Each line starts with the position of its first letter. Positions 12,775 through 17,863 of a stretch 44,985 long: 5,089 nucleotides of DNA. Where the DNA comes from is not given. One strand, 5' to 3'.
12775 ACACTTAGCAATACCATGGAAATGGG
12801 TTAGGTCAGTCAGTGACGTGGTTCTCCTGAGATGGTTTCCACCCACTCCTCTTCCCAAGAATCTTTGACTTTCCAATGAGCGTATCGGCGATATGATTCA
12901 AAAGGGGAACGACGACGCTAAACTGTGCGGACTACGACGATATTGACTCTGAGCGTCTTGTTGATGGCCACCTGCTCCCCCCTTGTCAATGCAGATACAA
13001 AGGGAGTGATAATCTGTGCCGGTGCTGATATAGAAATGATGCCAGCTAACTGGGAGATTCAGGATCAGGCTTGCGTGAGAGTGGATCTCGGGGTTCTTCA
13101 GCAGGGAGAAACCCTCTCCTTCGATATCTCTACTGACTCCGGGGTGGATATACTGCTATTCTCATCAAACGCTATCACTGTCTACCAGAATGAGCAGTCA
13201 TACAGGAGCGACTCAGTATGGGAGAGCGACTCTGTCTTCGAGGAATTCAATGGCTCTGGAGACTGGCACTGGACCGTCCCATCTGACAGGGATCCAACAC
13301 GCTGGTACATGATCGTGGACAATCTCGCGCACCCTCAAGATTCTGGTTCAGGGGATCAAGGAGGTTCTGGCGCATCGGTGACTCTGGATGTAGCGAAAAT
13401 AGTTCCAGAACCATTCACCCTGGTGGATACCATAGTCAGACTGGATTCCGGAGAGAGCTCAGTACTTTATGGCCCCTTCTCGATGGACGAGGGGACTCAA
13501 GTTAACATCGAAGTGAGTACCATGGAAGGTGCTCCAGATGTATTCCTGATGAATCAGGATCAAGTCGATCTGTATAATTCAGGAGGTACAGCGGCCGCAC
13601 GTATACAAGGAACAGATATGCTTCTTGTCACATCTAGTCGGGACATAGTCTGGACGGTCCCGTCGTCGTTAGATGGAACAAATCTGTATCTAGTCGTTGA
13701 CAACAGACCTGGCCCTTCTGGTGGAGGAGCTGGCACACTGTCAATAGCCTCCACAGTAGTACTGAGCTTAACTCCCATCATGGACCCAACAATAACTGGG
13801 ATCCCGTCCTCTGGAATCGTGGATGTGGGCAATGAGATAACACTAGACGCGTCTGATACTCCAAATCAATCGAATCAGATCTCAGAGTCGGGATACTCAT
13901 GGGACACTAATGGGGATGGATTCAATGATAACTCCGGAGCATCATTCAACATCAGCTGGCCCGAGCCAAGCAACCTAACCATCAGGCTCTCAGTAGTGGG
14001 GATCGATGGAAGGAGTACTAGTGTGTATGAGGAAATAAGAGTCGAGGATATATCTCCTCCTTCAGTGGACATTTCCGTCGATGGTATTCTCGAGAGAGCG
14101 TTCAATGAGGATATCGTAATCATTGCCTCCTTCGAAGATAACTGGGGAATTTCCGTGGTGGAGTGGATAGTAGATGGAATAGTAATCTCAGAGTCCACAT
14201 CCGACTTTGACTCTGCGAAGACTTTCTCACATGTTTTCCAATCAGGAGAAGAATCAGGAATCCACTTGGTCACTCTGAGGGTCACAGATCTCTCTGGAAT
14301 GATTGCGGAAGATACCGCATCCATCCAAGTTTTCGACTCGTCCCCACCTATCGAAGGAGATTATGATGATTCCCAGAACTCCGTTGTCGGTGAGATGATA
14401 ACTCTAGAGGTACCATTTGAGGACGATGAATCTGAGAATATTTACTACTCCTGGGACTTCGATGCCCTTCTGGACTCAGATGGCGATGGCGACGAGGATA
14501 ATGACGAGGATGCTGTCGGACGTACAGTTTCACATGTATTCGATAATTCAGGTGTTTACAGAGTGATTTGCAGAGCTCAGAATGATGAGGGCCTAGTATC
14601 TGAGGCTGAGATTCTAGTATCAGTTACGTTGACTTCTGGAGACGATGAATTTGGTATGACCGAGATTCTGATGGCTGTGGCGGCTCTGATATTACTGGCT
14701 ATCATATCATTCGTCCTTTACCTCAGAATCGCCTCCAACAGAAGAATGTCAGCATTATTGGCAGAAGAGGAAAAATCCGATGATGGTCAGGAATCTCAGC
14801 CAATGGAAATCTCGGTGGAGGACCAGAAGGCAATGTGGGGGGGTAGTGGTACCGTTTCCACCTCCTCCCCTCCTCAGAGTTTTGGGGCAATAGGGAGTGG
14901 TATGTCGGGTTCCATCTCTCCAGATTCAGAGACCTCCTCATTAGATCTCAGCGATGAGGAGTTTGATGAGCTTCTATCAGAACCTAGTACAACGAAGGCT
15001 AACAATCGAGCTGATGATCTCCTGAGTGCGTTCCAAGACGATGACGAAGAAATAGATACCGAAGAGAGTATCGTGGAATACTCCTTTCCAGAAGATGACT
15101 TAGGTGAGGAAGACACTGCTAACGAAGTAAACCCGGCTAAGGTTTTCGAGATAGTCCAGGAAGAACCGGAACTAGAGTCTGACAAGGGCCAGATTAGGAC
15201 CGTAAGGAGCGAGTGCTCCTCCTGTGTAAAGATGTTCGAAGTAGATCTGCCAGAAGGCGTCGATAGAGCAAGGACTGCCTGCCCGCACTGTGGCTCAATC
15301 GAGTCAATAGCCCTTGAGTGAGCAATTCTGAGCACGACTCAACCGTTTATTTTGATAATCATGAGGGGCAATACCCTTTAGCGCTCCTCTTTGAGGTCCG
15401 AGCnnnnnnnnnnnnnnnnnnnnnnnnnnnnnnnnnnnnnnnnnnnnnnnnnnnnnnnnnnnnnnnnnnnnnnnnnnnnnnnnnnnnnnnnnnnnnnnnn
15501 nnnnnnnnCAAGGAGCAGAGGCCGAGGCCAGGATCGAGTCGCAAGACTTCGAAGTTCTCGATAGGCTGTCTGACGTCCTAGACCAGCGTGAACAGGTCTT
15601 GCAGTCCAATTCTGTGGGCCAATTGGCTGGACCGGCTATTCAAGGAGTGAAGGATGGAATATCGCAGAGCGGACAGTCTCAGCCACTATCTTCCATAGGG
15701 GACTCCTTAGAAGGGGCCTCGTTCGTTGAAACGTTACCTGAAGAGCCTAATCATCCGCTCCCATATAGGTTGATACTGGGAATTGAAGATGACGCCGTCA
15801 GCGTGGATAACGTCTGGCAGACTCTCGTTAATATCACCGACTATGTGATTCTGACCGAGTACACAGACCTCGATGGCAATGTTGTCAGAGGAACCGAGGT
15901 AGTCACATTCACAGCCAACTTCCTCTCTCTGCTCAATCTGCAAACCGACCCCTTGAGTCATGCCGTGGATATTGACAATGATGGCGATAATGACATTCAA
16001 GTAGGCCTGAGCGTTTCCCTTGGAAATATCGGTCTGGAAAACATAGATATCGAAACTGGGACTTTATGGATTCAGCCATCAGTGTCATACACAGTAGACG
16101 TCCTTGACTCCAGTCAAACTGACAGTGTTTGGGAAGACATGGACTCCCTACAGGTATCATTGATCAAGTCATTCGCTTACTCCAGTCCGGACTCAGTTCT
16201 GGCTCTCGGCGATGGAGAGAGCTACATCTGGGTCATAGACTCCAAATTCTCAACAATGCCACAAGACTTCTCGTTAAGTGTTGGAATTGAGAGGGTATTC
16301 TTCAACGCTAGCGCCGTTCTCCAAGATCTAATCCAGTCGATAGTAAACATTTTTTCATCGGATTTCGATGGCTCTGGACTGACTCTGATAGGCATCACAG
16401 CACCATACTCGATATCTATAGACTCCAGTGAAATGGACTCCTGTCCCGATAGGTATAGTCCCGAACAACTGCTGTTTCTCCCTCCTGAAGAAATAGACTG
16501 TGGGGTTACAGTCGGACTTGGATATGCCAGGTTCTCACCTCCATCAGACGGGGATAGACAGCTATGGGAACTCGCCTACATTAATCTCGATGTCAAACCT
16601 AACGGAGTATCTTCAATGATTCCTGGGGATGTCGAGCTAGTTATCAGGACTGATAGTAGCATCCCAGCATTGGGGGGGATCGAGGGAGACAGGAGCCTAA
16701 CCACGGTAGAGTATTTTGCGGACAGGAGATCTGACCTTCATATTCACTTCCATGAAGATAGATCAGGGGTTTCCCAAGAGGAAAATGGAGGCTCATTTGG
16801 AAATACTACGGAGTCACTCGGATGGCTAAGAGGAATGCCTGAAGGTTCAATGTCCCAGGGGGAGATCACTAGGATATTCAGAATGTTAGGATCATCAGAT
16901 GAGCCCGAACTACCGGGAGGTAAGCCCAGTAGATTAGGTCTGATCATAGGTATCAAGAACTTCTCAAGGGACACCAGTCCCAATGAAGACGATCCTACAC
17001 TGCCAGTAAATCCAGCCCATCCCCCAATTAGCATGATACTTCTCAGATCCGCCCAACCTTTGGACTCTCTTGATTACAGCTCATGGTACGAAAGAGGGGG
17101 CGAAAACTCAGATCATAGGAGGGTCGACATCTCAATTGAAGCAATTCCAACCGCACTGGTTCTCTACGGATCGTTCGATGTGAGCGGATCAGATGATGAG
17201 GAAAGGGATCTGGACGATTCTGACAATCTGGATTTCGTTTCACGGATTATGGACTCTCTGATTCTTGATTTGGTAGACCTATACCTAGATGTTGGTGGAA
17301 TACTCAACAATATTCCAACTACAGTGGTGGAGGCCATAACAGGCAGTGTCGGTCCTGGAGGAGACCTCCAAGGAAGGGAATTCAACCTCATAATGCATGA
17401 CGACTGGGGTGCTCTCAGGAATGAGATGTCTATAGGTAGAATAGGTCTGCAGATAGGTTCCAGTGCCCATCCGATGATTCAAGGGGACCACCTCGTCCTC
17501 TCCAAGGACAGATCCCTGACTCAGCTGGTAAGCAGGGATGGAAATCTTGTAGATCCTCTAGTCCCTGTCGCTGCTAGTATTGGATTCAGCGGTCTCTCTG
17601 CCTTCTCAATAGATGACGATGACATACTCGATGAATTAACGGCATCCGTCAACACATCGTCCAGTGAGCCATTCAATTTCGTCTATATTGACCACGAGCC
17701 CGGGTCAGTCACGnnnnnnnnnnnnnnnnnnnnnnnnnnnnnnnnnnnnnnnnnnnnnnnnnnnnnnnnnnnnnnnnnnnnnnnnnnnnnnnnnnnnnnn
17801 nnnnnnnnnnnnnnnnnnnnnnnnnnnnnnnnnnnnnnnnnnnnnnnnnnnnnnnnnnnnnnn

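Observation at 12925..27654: Five-gene, same-strand envelope locus (4853 aa) with only one recognisable enzyme: candidate undescribed cell-surface system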

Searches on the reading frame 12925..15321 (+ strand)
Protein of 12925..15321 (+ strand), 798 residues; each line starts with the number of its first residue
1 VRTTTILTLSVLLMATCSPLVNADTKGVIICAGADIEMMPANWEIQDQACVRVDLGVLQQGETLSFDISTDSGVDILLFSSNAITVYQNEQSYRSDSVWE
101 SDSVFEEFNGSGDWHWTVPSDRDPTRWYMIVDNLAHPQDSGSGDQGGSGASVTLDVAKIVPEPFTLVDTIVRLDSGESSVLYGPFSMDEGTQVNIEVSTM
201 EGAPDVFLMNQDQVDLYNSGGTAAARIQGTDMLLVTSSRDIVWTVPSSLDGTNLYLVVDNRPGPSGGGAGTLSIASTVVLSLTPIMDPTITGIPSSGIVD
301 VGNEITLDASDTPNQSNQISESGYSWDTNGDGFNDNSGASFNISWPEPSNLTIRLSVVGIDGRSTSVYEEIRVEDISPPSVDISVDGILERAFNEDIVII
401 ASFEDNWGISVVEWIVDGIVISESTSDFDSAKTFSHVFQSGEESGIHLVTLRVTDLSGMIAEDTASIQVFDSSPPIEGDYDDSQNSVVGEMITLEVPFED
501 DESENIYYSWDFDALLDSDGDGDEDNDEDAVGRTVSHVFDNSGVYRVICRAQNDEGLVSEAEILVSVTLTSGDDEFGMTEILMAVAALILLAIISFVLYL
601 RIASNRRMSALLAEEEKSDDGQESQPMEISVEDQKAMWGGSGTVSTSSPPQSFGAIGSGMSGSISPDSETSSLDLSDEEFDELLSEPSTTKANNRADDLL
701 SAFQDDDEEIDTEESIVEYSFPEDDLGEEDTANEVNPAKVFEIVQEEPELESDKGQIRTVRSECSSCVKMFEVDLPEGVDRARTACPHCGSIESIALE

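Call 4: search_protein_families(library=pfam, proteins=[window:12925-15321:+], max_evalue=0.01)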
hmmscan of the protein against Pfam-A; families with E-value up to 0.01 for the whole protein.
window:12925-15321:+ (798 aa): 5 families
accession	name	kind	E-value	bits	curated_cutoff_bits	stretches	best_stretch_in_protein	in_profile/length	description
PF18911.6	PKD_4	-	2.7e-12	47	27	1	480-560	8-77/85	PKD domain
PF00801.26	PKD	-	1.2e-10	41.6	23.5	1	489-559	14-73/80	PKD domain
PF14803.11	Zn_ribbon_Nudix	-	0.0014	19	25.6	1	764-792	3-31/34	Nudix N-terminal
PF22352.2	K319L-like_PKD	-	0.0017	18.7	27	0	300-366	8-77/84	K319L-like, PKD domain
PF09723.15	Zn_ribbon_8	-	0.0074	16.7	34.4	0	763-791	7-34/41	Zinc ribbon domain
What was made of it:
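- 12925..15321 (+): g1, 798 aa. Signal peptide; two homologous N-terminal modules without a Pfam match (aa 25-160 and 161-290); three PKD-like domains (aa ~291-570); TM at 581-599; acidic, poorly conserved cytoplasmic tail ending in a Cys4 zinc ribbon (aa 764-789). PKD_4 47 bits and PKD 41.6 bits (call 4).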

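Call 8: search_protein_families(library=ncbifam, proteins=[window:12925-15321:+], max_evalue=0.01)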
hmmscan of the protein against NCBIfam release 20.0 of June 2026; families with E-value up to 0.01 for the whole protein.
window:12925-15321:+ (798 aa): 1 family
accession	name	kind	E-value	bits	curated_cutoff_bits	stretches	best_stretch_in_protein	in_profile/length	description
NF058578.1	CPR_pilus_PamR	equivalog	0.009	14.9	300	0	521-559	189-230/297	pilus system RbmA-like protein PamR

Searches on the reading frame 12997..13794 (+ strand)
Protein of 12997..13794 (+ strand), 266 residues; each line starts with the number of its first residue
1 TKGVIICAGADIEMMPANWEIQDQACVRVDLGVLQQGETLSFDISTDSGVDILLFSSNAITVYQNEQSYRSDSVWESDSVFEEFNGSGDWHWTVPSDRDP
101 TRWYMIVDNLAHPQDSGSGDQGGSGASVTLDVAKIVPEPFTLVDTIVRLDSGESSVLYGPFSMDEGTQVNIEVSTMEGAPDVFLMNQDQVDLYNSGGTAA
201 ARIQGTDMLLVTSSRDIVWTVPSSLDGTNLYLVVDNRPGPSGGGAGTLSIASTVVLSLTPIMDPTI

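Call 80: search_protein_families(library=pfam, proteins=[window:12997-13794:+], max_evalue=1)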
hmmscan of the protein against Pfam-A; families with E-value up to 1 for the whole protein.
window:12997-13794:+ (266 aa): 0 families

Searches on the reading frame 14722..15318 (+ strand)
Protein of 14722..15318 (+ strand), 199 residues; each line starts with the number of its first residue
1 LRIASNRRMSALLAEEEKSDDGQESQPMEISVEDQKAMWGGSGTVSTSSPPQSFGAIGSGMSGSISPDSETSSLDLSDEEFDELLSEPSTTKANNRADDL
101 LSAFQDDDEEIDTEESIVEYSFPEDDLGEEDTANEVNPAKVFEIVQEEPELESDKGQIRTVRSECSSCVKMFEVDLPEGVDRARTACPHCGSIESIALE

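Call 80: search_protein_families(library=pfam, proteins=[window:14722-15318:+], max_evalue=1)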
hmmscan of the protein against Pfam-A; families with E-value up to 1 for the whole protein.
window:14722-15318:+ (199 aa): 10 families
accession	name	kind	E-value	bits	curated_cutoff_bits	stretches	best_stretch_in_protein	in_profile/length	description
PF14803.11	Zn_ribbon_Nudix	-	0.0002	21.6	25.6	1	165-193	3-31/34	Nudix N-terminal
PF09723.15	Zn_ribbon_8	-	0.001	19.4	34.4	1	164-192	7-34/41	Zinc ribbon domain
PF01599.25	Ribosomal_S27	-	0.0011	19.2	22.3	1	169-191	2-24/44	Ribosomal protein S27a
PF01155.25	HypA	-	0.023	15.2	28.9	1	140-193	46-95/112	Hydrogenase/urease nickel incorporation, metallochaperone, hypA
PF09788.14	Tmemb_55A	-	0.031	13.9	30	1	149-196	137-181/248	Transmembrane protein 55A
PF22109.2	Zn_ribbon_tTFIIB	-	0.077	13.3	28.6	1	186-196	11-21/40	Transcription factor IIB, zinc ribbon, Trypanosome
PF24460.1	DUF7575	-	0.44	10.4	28.5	0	184-191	3-10/28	Domain of unknown function (DUF7575)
PF24440.1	DUF7559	-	0.58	10.9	27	1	171-195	18-46/52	Family of unknown function (DUF7559)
PF14571.11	Di19_C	-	0.72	10.9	29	1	75-137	7-70/102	Stress-induced protein Di19, C-terminal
PF23548.1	Zn_ribbon_FGT1_2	-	0.73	9.9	27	0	165-192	5-28/35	FORGETTER1 second zinc ribbon domain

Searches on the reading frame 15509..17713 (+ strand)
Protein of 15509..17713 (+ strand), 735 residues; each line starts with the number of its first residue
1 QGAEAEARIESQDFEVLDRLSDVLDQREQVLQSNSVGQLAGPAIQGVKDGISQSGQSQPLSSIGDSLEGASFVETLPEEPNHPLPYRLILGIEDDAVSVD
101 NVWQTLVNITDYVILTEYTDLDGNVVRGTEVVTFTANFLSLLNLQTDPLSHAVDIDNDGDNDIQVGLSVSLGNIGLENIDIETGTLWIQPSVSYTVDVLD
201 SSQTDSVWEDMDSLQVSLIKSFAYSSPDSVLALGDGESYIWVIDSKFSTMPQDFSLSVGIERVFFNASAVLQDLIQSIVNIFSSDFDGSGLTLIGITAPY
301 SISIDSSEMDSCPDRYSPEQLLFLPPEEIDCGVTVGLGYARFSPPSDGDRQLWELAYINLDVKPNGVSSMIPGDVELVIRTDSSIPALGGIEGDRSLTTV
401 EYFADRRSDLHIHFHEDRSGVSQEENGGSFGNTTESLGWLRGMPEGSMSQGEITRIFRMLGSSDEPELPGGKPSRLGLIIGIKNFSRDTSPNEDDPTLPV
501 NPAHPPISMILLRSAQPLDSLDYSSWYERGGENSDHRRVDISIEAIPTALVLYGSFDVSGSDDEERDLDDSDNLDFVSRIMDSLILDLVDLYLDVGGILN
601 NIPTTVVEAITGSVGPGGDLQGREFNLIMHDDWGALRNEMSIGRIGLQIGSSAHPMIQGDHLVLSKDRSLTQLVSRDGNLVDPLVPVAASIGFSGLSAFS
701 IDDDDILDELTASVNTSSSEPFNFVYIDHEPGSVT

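Call 30: predict_structure(alignment_id=A2)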
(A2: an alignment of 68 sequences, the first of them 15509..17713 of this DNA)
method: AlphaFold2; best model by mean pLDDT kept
length: 735 residues; sequences in the alignment: 68
mean_pLDDT: 71.7   pTM: 0.74
mean pLDDT of the five models: 71.7, 70.4, 68.1, 64.6, 64.3
residues with pLDDT >= 90: 83; 70-90: 349; 50-70: 176; < 50: 127
segments of 3 or more residues with pLDDT < 50: 1-10, 33-38, 50-55, 57-63, 95-99, 105-108, 135-146, 226-234, 274-291, 383-394, 467-469, 559-578, 613-620
pLDDT, mean of each block of 10 residues (from residue 1): 35 53 58 49 53 45 55 82 87 56 51 87 88 54 50 86 82 61 67 86 86 89 54 62 89 84 63 48 42 57 85 71 69 88 78 89 84 86 45 62 92 89 77 88 93 87 54 84 72 79 79 93 88 86 91 67 36 44 58 61 65 47 74 82 89 85 83 80 83 87 73 84 82 61
secondary structure, 60 per line:
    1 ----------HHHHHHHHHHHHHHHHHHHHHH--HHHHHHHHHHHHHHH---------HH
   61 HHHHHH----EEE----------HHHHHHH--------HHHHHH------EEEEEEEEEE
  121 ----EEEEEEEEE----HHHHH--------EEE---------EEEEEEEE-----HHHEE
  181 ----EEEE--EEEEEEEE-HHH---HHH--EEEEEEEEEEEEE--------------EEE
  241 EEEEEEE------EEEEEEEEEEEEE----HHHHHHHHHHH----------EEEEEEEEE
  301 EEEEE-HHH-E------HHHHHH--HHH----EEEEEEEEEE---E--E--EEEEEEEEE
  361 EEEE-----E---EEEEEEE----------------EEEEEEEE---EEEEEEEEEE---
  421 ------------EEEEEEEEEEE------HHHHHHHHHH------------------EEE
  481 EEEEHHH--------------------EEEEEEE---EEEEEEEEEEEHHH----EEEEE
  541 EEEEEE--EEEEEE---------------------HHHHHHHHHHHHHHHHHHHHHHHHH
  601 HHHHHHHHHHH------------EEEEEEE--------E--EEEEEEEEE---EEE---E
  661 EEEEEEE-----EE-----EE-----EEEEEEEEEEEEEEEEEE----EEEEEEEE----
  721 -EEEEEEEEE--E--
elements in order (helices of 4 or more, strands of 3 or more residues): H11-32 H35-49 H59-66 E71-73 H84-90 H99-104 E111-120 E125-133 H138-142 E151-153 E163-170 E185-188 E191-198 E211-223 E238-247 E254-266 H271-281 E292-305 H318-323 E333-342 E352-364 E374-380 E397-404 E408-417 E433-443 H450-459 E478-484 E508-514 E518-528 E536-546 E549-554 H576-611 E624-630 E642-650 E654-656 E660-667 E687-704 E709-716 E722-730

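Call 35: fold_search(model_id=the predicted structure, library=pdb)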
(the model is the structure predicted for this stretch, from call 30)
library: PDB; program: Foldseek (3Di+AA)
matches with E <= 10: 607; with E <= 0.001: 0
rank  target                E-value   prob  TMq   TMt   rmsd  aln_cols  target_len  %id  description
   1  2r4p_A                1.3e-03  0.10  0.06  0.09  27.7       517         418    8  Crystal structure of the long-chain fatty acid transporter FadL mutant G212E (released 2008-09-16)
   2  3dwn_A                4.4e-03  0.08  0.07  0.10  27.1       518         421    8  Crystal structure of the long-chain fatty acid transporter FadL mutant A77E/S100R (released 2008-12-16)
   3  9fx8_D                4.7e-03  0.08  0.09  0.09  28.3       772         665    8  Cryo-EM structure of the FimI-bound type 1 pilus assembly platform complex - Local refinement (released 2025-06-04)
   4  1t16_A                5.5e-03  0.07  0.06  0.09  27.7       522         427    8  Crystal structure of the bacterial fatty acid transporter FadL from Escherichia coli (released 2004-06-15)
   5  2r89_A                5.8e-03  0.08  0.07  0.11  23.5       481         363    9  Crystal structure of the long-chain fatty acid transporter FadL mutant delta N3 (released 2008-09-23)
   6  9fy9_D                8.8e-03  0.06  0.09  0.10  29.0       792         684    7  Cryo-EM structure of the type 1 chaperone-usher pilus FimD-tip complex (FimDHGFC) - Conformer 1 (released 2025-06-04)
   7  2r88_A                1.4e-02  0.09  0.08  0.12  26.6       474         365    7  Crystal structure of the long-chain fatty acid transporter FadL mutant delta S3 kink (released 2008-09-23)
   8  4d51                  3.0e-02  0.20  0.12  0.22  23.0       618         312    5  Crystal structure of CymA from Klebsiella oxytoca (released 2015-06-03)
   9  3bs0_A                3.7e-02  0.08  0.09  0.13  25.1       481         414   10  Crystal structure of the P. putida toluene transporter TodX (released 2008-06-10)
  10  3pgs_A                4.6e-02  0.05  0.07  0.10  27.6       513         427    8  Phe3Gly mutant of EcFadL (released 2011-05-25)
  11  2r4n_A                4.6e-02  0.04  0.07  0.10  25.0       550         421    8  Crystal structure of the long-chain fatty acid transporter FadL mutant N33A (released 2008-09-16)
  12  4v3h_B                4.8e-02  0.13  0.11  0.21  23.5       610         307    5  Crystal structure of CymA from Klebsiella oxytoca (released 2015-06-03)
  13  9fxs_D                5.6e-02  0.04  0.10  0.10  28.6       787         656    7  Cryo-EM structure of the type 1 pilus complex including pilus rod and FimI-bound assembly platform after incorporation (released 2025-06-04)
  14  4v3h_A                6.0e-02  0.12  0.11  0.21  23.5       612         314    5  Crystal structure of CymA from Klebsiella oxytoca (released 2015-06-03)
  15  1t1l_A                6.6e-02  0.06  0.08  0.11  26.4       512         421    8  Crystal structure of the long-chain fatty acid transporter FadL (released 2004-06-15)
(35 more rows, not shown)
